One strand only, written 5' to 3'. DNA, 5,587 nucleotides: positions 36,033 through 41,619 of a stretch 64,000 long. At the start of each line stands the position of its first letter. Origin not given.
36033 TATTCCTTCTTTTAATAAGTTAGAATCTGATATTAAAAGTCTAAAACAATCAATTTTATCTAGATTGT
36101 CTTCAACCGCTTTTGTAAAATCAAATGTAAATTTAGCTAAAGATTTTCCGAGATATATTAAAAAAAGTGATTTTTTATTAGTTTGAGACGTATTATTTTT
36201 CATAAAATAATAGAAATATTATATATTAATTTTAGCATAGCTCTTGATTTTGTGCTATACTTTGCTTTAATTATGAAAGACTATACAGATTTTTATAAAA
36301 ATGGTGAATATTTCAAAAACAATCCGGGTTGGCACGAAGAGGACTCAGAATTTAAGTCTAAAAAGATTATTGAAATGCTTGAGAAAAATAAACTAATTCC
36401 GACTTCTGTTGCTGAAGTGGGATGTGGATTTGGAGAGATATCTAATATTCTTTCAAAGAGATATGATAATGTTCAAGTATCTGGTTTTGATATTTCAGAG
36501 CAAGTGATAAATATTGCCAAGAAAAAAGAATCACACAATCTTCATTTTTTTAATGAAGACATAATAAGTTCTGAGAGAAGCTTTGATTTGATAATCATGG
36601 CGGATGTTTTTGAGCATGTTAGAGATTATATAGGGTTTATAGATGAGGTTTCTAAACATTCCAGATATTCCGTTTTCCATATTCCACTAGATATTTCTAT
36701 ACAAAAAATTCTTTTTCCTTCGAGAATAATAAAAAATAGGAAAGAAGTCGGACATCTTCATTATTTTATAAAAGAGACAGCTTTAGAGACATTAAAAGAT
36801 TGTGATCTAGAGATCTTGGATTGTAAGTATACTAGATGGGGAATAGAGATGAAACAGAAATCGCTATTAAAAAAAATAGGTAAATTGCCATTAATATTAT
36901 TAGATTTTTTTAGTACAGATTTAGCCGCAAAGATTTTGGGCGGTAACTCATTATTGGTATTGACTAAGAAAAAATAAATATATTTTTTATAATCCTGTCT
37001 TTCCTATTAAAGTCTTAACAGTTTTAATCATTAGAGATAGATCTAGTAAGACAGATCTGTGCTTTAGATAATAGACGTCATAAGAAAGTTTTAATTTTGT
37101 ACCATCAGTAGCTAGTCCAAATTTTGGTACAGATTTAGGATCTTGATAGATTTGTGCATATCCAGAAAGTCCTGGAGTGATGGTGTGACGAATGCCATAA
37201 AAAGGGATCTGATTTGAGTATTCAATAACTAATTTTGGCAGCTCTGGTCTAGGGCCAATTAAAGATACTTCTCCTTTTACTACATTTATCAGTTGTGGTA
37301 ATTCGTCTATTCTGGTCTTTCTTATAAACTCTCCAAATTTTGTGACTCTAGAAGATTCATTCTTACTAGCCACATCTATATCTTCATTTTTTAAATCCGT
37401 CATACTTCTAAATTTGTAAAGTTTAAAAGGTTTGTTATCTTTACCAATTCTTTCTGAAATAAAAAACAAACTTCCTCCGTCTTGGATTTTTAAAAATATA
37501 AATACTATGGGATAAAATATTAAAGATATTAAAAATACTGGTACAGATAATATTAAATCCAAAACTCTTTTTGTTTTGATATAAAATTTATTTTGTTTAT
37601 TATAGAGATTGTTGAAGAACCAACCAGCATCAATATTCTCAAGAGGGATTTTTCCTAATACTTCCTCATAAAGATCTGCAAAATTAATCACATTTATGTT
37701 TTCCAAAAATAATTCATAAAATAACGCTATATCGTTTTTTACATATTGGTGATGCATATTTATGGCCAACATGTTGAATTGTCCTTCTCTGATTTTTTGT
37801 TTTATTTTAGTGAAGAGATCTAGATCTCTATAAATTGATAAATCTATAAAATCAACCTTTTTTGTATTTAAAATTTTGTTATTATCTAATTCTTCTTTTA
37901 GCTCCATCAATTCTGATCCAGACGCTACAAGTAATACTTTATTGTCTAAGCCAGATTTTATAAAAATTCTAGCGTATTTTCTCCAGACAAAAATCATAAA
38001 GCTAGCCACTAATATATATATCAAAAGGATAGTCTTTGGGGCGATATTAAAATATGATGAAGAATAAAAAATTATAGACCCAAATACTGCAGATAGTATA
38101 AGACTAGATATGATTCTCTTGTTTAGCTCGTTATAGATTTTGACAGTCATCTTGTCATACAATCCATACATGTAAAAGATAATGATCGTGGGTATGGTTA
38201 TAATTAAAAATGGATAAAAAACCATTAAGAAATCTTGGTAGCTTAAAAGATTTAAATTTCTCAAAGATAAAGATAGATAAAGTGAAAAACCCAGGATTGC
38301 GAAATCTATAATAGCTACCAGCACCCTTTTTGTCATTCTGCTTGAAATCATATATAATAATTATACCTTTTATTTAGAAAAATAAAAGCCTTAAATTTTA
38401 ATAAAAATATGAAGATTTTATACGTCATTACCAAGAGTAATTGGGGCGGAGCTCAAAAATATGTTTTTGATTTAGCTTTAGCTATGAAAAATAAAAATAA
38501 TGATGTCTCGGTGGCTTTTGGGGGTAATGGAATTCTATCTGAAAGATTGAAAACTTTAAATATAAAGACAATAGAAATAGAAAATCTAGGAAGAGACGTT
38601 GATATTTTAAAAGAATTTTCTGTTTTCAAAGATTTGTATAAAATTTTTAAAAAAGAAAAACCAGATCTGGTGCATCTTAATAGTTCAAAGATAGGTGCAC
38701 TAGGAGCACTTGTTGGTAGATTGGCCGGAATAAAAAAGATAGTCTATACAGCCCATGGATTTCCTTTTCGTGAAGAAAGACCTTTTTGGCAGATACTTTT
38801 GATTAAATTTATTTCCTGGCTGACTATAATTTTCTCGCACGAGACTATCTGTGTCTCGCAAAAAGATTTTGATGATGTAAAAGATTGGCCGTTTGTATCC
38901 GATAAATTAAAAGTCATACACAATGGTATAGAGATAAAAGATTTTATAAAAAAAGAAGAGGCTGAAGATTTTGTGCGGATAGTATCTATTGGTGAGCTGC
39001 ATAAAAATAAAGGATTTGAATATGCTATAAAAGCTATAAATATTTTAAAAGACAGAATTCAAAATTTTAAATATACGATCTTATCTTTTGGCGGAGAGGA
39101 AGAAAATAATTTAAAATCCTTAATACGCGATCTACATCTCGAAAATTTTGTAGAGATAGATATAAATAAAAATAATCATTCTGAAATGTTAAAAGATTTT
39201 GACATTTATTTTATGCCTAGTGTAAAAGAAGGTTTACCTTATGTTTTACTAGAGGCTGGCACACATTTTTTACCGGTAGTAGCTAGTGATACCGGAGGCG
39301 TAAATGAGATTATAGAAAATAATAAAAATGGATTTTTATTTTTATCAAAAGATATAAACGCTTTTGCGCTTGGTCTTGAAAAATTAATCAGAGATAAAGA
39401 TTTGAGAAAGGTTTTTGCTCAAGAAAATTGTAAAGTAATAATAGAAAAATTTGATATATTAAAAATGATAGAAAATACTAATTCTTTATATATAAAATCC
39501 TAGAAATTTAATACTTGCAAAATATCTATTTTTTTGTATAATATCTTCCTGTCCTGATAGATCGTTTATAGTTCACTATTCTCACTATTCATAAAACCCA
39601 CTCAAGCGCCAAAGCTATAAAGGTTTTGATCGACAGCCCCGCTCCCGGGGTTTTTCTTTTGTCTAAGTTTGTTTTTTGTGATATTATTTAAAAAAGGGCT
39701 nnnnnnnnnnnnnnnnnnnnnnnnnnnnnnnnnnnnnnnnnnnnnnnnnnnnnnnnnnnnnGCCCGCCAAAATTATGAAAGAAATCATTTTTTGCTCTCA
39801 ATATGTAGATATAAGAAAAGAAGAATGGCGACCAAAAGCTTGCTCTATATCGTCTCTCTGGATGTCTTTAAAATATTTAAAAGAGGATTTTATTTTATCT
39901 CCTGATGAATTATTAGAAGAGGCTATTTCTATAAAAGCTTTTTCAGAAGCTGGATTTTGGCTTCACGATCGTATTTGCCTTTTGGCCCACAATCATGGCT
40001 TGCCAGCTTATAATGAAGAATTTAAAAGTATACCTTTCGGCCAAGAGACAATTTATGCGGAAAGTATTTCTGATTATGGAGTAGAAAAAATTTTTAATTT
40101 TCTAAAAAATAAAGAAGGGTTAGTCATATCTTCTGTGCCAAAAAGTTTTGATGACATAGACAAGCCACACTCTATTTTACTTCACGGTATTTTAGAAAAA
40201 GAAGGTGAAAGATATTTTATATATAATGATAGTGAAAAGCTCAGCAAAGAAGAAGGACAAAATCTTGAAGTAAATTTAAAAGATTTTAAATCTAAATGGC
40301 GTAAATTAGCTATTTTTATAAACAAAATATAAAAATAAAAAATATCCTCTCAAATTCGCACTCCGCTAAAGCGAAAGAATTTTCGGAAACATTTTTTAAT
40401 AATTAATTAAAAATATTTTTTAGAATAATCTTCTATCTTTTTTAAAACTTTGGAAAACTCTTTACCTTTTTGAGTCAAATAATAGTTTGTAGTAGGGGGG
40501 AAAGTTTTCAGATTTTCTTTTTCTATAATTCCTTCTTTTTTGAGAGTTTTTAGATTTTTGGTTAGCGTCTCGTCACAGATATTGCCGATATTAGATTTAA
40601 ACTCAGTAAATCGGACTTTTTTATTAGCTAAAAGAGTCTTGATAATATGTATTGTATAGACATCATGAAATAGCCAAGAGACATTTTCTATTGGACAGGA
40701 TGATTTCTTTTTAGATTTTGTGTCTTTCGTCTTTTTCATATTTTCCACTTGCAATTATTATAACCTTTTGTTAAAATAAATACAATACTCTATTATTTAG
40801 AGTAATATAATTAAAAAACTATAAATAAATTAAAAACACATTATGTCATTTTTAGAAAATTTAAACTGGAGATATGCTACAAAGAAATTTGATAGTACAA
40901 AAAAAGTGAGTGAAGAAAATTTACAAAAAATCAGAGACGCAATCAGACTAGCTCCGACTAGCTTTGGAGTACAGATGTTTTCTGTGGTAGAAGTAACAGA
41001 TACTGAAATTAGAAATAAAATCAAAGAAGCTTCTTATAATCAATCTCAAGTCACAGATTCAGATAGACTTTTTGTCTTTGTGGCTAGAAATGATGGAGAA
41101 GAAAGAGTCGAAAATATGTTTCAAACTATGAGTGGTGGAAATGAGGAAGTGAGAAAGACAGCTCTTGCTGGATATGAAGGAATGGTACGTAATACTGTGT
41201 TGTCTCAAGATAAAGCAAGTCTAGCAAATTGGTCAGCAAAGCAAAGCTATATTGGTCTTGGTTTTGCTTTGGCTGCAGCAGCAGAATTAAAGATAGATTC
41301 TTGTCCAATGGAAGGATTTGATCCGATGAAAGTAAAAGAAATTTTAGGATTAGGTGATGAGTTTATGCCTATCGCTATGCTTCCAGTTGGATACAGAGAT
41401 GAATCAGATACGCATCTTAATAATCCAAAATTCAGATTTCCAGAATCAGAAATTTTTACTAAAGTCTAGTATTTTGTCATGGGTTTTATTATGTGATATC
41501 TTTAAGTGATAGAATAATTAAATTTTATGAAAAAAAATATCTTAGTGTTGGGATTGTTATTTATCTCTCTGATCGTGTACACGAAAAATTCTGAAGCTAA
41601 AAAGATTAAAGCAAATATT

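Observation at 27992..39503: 11.5-kb surface-glycopolymer locus combining a WbaP-type priming enzyme, GTs, a flippase, GDPD, an NTP-transferase, a HAD phosphatase and two paralogous unknown-family enzymes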

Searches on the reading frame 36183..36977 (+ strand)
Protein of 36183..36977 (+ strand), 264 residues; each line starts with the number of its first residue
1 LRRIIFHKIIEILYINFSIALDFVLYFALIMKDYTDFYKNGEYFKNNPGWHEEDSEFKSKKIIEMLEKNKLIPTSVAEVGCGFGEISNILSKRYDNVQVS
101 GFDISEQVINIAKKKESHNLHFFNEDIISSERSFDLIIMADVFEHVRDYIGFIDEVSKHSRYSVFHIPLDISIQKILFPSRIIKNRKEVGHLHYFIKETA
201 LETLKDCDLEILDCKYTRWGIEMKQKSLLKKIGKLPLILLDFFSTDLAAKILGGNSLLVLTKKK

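Call 5: search_protein_families(library=pfam, proteins=[window:36183-36977:+], max_evalue=0.1)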
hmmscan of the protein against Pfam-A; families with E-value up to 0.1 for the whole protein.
window:36183-36977:+ (264 aa): 16 families
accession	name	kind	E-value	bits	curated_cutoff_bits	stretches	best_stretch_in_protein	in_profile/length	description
PF13489.12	Methyltransf_23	-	1.3e-13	51.4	27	1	56-206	7-156/164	Methyltransferase domain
PF08242.18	Methyltransf_12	-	6e-13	49.8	30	1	78-159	2-91/98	Methyltransferase domain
PF13649.12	Methyltransf_25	-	8e-12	46.1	27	1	76-158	1-91/97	Methyltransferase domain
PF08241.18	Methyltransf_11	-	6.3e-11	43.2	21.2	1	78-158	2-85/95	Methyltransferase domain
PF13847.12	Methyltransf_31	-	6.9e-11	42.5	27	1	75-158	6-99/145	Methyltransferase domain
PF05175.20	MTS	-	6e-08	33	23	1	59-139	20-104/170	Methyltransferase small domain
PF05401.17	NodS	-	2.3e-05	24.8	24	1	49-149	18-122/201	Nodulation protein S (NodS)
PF02353.26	CMAS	-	0.00013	21.8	27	1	56-146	45-140/273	Mycolic acid cyclopropane synthetase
PF00891.24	Methyltransf_2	-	0.00029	20.7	22.3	1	53-143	45-137/210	O-methyltransferase domain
PF01728.25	FtsJ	-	0.0025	18.2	24.1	1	61-134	8-82/181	FtsJ-like methyltransferase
PF02390.23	Methyltransf_4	-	0.01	15.7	24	1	75-127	4-60/173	Putative methyltransferase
PF06325.19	PrmA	-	0.011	15.7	22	1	63-120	152-208/296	Ribosomal protein L11 methyltransferase (PrmA)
PF13679.12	Methyltransf_32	-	0.017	15.5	27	1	69-118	22-75/143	Methyltransferase domain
PF07021.18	MetW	-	0.033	14.3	21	1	75-161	16-103/193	Methionine biosynthesis protein MetW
PF00398.26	RrnaAD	-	0.08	12.5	24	0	74-172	32-112/263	Ribosomal RNA adenine dimethylase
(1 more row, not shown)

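Call 6: search_protein_families(library=ncbifam, proteins=[window:36183-36977:+], max_evalue=0.01)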
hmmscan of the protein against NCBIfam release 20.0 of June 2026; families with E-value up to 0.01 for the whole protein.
window:36183-36977:+ (264 aa): 34 families (the best 25 are shown)
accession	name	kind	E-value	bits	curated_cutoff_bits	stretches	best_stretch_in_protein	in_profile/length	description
TIGR02072.1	BioC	equivalog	5.6e-12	46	184.95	1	60-161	21-125/244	malonyl-ACP O-methyltransferase BioC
TIGR02021.1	BchM-ChlM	equivalog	5.4e-11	42.3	158.9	1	59-145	41-130/218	magnesium protoporphyrin IX methyltransferase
TIGR01983.1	UbiG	equivalog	7.4e-11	41.8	102.95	1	66-159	43-142/228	bifunctional 2-polyprenyl-6-hydroxyphenol methylase/3-demethylubiquinol 3-O-methyltransferase UbiG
NF008686.0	PRK11705.1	equivalog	1.1e-09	37.9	400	1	59-156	153-253/383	cyclopropane fatty acyl phospholipid synthase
NF002463.0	PRK01683.1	equivalog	1.1e-07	31.7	297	1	73-155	32-115/258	trans-aconitate 2-methyltransferase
NF010703.0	PRK14103.1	equivalog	2.3e-06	27.2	320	1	64-149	20-105/256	trans-aconitate 2-methyltransferase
TIGR03534.1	RF_mod_PrmC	equivalog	4.7e-06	26.2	199.1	1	60-138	78-161/253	peptide chain release factor N(5)-glutamine methyltransferase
TIGR01934.1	MenG_MenH_UbiE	subfamily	1.8e-05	24.2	158.35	1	62-139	31-112/223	ubiquinone/menaquinone biosynthesis methyltransferase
NF053839.1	CPFASynBruc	equivalog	2.1e-05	23.7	600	1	42-154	146-262/410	cyclopropane fatty acid synthase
NF043040.1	corrin_prot_MT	hypoth_equivalog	2.8e-05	23.7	180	1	74-140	43-117/216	corrinoid protein-associated methyltransferase CpaM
NF001244.0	PRK00216.1-5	equivalog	2.9e-05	23.5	216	1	62-135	40-120/236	bifunctional demethylmenaquinone methyltransferase/2-methoxy-6-polyprenyl-1,4-benzoquinol methylase UbiE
TIGR00755.1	ksgA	equivalog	3.9e-05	23.1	171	1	59-130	18-87/256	16S rRNA (adenine(1518)-N(6)/adenine(1519)-N(6))-dimethyltransferase RsmA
NF041650.1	nod_mtase_NodS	equivalog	4.8e-05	23.1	300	1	47-151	11-119/190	nodulation methyltransferase NodS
NF011529.0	PRK14968.1-3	equivalog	0.00011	21.7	162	1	73-138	35-103/198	putative methyltransferase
TIGR04371.1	methyltran_NanM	subfamily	0.00012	21.7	44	1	72-108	149-185/273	putative sugar O-methyltransferase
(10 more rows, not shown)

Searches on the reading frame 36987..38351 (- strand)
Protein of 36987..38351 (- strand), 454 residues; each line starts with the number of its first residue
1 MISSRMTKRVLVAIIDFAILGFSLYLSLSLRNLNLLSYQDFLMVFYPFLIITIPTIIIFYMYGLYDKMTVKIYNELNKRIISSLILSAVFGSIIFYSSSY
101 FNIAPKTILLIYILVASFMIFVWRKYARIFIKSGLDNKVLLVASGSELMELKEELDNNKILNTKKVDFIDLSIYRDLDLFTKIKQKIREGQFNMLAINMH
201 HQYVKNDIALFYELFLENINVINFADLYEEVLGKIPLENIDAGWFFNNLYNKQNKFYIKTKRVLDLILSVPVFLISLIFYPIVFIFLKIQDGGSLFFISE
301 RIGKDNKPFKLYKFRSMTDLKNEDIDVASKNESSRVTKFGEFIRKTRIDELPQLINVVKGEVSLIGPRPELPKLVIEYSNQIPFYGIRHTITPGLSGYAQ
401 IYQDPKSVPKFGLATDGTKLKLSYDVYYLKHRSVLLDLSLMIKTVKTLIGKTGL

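Call 5: search_protein_families(library=pfam, proteins=[window:36987-38351:-], max_evalue=0.1)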
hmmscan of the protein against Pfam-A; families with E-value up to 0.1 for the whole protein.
window:36987-38351:- (454 aa): 2 families
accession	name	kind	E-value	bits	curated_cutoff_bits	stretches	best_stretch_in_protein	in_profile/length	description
PF02397.22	Bac_transf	-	3.3e-53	180.3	27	1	261-449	1-178/179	Bacterial sugar transferase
PF13727.12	CoA_binding_3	-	0.0041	17.6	25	1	63-155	4-96/175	CoA-binding domain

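Call 6: search_protein_families(library=ncbifam, proteins=[window:36987-38351:-], max_evalue=0.01)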
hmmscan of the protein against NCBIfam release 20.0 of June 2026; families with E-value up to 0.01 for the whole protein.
window:36987-38351:- (454 aa): 10 families
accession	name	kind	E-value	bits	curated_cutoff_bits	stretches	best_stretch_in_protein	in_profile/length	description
TIGR03025.1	EPS_sugtrans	subfamily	5.6e-85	286.2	295.55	1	14-452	1-442/445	exopolysaccharide biosynthesis polyprenyl glycosylphosphotransferase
TIGR03013.1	EpsB_2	subfamily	6.4e-71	239.7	393.35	1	16-451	3-439/443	TIGR03013 family XrtA/PEP-CTERM system glycosyltransferase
TIGR03023.1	WcaJ_sugtrans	equivalog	5.9e-68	230.2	410.75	1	15-449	2-447/453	undecaprenyl-phosphate glucose phosphotransferase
TIGR03022.1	WbaP_sugtrans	subfamily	4.6e-45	154.7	403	1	13-453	2-454/456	undecaprenyl-phosphate galactose phosphotransferase WbaP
NF007518.0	PRK10124.1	equivalog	4.4e-37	127.9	684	1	15-451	24-461/464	undecaprenyl-phosphate glucose phosphotransferase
NF050817.1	PolSacchBiosHfsE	equivalog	3.2e-32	111.9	750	1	259-451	270-462/467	polysaccharide biosynthesis protein HfsE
NF052601.1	undeca_RfbP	equivalog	4.4e-30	104.7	330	1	258-449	42-236/244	undecaprenyl-phosphate galactose phosphotransferase family protein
NF041877.1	EPS_EpsZ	equivalog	1.2e-26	93.3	800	1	256-452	261-456/459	exopolysaccharide biosynthesis polyisoprenyl-phosphate hexose-1-phosphate transferase EpsZ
NF011751.0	PRK15204.1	equivalog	4.1e-20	71.8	907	1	10-452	15-473/476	undecaprenyl-phosphate galactose phosphotransferase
NF045514.1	glycotran_HepC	equivalog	3.6e-19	68.9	140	1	248-369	104-211/220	heterocyst development glycosyltransferase HepC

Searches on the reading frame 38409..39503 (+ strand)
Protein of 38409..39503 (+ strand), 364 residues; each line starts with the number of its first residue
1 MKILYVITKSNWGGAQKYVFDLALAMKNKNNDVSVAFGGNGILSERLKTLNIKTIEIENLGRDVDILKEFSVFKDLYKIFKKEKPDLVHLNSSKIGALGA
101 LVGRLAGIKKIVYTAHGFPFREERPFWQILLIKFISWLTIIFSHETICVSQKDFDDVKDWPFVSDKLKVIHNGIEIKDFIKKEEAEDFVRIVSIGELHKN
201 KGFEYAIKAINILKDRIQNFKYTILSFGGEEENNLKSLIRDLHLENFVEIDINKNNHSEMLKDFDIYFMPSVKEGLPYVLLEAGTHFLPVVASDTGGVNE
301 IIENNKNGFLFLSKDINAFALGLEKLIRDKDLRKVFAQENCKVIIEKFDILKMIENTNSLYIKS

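Call 5: search_protein_families(library=pfam, proteins=[window:38409-39503:+], max_evalue=0.1)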
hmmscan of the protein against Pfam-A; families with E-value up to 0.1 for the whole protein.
window:38409-39503:+ (364 aa): 9 families
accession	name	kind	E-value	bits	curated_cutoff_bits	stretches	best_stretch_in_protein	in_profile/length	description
PF00534.26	Glycos_transf_1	-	1.5e-31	109.6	26.4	1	179-339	6-168/172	Glycosyl transferases group 1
PF13692.12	Glyco_trans_1_4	-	3.1e-25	89.5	27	1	190-329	3-142/142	Glycosyl transferases group 1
PF13439.12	Glyco_transf_4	-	5.7e-22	79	28.5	1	12-176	1-168/170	Glycosyltransferase Family 4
PF13477.12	Glyco_trans_4_2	-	1.6e-13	51.5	23.4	1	2-131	1-124/139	Glycosyl transferase 4-like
PF13579.12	Glyco_trans_4_4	-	1.1e-06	29.5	29.7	1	13-173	1-158/158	Glycosyl transferase 4-like domain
PF20706.3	GT4-conflict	-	2.8e-06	27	26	1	185-305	194-323/385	Family 4 Glycosyltransferase in conflict systems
PF10208.15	ARMET_C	-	0.072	13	23.5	1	323-359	4-41/43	ARMET, C-terminal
PF02635.20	DsrE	-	0.08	13.6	22.7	0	1-43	1-44/116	DsrE/DsrF-like family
PF19810.5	HFX_2341_N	-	0.095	13.6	30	0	48-109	48-107/120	HFX_2341-like, N-terminal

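Call 6: search_protein_families(library=ncbifam, proteins=[window:38409-39503:+], max_evalue=0.01)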
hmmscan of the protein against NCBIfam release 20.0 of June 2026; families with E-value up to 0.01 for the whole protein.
window:38409-39503:+ (364 aa): 32 families (the best 25 are shown)
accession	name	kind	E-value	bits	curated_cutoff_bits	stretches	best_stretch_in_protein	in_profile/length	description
TIGR03088.1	stp2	hypoth_equivalog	6.4e-34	117.6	409.05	1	3-362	4-371/374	TIGR03088 family PEP-CTERM/XrtA system glycosyltransferase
NF041876.1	EPS_EpsE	equivalog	7.1e-25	88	400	1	163-350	184-382/389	exopolysaccharide biosynthesis GT4 family glycosyltransferase EpsE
TIGR03999.1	thiol_BshA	equivalog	3e-21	75.8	273.7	1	140-362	142-371/375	N-acetyl-alpha-D-glucosaminyl L-malate synthase BshA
TIGR04005.1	wcaL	equivalog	8.9e-21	74.2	537.6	1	163-344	195-387/406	colanic acid biosynthesis glycosyltransferase WcaL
TIGR02149.1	glgA_Coryne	subfamily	4.6e-20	72.1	302.4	1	12-362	15-388/391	glycogen synthase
NF047880.1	glyco_SdgA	exception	4.8e-19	68.3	800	1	176-351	304-477/488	serine-aspartate repeat adhesin O-glycosyltransferase SdgA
NF050056.1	ProtGlycPglH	equivalog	3.6e-17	62.5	600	1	1-355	1-344/354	GalNAc-alpha-(1->4)-GalNAc-alpha-(1->3)-diNAcBac-PP-undecaprenol alpha-1,4-N-acetyl-D-galactosaminyltransferase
NF050063.1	ProtGlycPglJ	equivalog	5.6e-17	62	500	1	155-353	158-355/363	N-acetylgalactosamine-N,N'-diacetylbacillosaminyl-diphospho-undecaprenol 4-alpha-N-acetylgalactosaminyltransferase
NF047684.1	TeichurnBiosyTuaC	equivalog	2.8e-15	56.1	550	1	191-356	222-381/391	teichuronic acid biosynthesis protein TuaC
TIGR04063.1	stp3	hypoth_equivalog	2.6e-14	52.9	442.05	1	162-350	177-381/397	TIGR04063 family PEP-CTERM/XrtA system glycosyltransferase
NF007396.0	PRK09922.1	equivalog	1.5e-13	50.4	385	1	12-349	15-343/361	lipopolysaccharide 1,6-galactosyltransferase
NF047881.1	glyco_SdgB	exception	1.2e-12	47.3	800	1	178-348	311-480/496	serine-aspartate repeat adhesin O-glycosyltransferase SdgB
TIGR04157.1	glyco_rSAM_CFB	subfamily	5.5e-12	45.4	400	1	145-361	172-406/406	TIGR04157 family glycosyltransferase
NF038229.1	Glyco4_Geo_Pelo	equivalog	5.1e-11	42.2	400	1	194-361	167-333/338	GPMC system family 4 glycosyltransferase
TIGR02472.1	sucr_P_syn_N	equivalog_domain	1.1e-10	41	576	1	266-344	343-421/439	sucrose-phosphate synthase, putative, glycosyltransferase domain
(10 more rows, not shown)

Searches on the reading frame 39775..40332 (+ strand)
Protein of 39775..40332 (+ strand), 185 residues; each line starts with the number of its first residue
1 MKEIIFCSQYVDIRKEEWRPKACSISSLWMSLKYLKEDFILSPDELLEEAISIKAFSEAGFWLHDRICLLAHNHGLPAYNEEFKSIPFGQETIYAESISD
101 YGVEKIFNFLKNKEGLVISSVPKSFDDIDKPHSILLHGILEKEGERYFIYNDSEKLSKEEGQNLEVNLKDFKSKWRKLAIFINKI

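Call 5: search_protein_families(library=pfam, proteins=[window:39775-40332:+], max_evalue=0.1)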
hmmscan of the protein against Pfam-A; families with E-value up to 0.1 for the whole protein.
window:39775-40332:+ (185 aa): 4 families
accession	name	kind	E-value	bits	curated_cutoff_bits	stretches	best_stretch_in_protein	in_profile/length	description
PF13529.12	Peptidase_C39_2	-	6.2e-05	24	24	1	19-153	12-142/143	Peptidase_C39 like family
PF12385.14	Peptidase_C70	-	0.0047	17.3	19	1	89-173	66-138/141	Papain-like cysteine protease AvrRpt2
PF24744.1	CARF-assoc_HTH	-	0.016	15.6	27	1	134-149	27-42/55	CARF-associated HTH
PF21318.3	BRCA2DBD_OB2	-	0.044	14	27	1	140-171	30-61/66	BRCA2, OB2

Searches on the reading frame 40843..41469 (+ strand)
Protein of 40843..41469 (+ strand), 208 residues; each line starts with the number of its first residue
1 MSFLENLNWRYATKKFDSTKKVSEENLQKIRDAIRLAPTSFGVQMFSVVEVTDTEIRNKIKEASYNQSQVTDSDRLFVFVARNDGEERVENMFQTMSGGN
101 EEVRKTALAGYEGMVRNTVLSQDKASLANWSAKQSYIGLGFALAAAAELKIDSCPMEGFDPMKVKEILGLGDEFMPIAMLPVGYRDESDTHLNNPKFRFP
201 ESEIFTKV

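Call 73: search_protein_families(library=pfam, proteins=[window:40843-41469:+], max_evalue=0.001)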
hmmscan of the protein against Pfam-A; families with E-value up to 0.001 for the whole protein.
window:40843-41469:+ (208 aa): 1 family
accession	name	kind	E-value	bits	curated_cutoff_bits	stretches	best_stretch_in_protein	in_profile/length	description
PF00881.29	Nitroreductase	-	9.7e-23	81.6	23.5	1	8-184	2-167/167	Nitroreductase family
